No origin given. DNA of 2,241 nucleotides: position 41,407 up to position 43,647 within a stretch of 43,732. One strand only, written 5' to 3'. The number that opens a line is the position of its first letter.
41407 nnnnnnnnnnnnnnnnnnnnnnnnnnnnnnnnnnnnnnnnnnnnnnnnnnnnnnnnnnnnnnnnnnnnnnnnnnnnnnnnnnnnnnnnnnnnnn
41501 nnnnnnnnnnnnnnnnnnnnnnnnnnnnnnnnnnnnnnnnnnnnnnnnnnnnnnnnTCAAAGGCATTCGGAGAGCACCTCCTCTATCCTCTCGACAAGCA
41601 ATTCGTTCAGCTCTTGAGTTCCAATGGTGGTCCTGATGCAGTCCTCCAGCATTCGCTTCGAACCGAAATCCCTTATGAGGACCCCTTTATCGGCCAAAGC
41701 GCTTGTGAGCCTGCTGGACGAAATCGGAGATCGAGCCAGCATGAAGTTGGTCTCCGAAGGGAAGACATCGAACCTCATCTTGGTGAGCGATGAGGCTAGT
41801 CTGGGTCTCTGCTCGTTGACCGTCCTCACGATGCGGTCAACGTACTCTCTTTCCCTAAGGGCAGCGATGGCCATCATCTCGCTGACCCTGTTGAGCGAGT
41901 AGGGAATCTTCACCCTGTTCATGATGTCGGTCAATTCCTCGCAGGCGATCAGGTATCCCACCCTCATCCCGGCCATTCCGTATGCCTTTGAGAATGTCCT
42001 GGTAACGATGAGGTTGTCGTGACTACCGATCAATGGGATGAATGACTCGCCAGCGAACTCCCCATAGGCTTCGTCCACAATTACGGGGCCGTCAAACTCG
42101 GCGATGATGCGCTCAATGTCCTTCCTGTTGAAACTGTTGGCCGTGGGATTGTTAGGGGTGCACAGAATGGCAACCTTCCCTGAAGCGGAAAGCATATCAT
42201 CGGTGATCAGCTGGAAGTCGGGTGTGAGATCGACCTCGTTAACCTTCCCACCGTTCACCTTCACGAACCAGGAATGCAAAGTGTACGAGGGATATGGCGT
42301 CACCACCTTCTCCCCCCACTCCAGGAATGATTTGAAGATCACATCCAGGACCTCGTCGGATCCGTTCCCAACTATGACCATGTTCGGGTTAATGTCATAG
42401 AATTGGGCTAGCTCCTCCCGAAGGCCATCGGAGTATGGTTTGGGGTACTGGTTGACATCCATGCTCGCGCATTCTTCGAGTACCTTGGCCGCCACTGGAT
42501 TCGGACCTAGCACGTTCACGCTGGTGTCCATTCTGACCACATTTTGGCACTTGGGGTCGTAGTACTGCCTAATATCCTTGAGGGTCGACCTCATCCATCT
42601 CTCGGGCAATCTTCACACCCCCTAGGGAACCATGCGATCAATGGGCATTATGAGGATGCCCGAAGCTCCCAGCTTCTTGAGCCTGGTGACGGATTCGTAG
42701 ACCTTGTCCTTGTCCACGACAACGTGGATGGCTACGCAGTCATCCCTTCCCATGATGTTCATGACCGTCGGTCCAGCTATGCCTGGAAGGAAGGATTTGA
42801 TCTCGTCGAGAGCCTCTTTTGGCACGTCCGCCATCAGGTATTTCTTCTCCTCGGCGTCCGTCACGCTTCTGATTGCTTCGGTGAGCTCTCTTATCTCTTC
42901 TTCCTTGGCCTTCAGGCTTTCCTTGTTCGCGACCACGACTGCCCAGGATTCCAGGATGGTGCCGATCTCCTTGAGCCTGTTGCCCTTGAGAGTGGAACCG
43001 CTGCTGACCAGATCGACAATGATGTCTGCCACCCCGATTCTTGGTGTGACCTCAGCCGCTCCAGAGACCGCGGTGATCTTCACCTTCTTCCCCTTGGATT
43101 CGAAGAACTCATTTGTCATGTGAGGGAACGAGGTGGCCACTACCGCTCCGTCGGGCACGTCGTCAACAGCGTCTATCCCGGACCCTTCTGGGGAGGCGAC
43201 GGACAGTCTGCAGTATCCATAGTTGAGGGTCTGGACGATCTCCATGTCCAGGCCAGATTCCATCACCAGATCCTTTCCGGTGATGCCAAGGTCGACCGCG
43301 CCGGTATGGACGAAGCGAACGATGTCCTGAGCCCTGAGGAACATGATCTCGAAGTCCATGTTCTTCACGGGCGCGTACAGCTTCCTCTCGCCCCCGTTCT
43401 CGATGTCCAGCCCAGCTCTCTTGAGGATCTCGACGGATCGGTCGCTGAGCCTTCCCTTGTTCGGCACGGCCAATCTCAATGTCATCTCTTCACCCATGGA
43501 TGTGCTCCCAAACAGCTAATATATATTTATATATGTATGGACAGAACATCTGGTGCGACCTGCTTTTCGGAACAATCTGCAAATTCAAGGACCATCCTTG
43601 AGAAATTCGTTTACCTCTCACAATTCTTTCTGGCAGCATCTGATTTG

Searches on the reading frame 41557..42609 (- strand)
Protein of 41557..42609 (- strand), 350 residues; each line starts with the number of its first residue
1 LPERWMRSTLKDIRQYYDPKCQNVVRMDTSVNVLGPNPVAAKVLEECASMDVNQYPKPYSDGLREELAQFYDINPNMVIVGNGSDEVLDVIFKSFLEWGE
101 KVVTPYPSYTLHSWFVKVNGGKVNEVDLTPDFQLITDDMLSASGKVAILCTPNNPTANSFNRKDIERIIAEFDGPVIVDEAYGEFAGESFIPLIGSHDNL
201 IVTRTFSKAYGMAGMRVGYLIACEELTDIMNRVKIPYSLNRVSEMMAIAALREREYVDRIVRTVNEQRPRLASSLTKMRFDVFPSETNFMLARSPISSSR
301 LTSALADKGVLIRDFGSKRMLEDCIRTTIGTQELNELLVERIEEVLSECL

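Call 19: search_protein_families(library=pfam, proteins=[window:41557-42609:-], max_evalue=0.01)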
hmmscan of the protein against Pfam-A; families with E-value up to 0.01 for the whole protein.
window:41557-42609:- (350 aa): 1 family
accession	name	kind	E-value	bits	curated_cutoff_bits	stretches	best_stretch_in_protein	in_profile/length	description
PF00155.27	Aminotran_1_2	-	5.5e-53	180.9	19.7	1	36-342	18-361/361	Aminotransferase class I and II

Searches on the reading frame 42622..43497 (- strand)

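Call 19: search_protein_families(library=pfam, proteins=[window:42622-43497:-], max_evalue=0.01)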
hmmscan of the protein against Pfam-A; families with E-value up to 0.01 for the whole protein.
window:42622-43497:- (291 aa): 2 families
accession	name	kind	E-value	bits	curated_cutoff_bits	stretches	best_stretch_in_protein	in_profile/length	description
PF01634.23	HisG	-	7.8e-51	172.6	25.5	1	55-210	1-157/158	ATP phosphoribosyltransferase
PF08029.16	HisG_C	-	2.3e-23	82.5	23.5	1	215-287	1-72/73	HisG, C-terminal domain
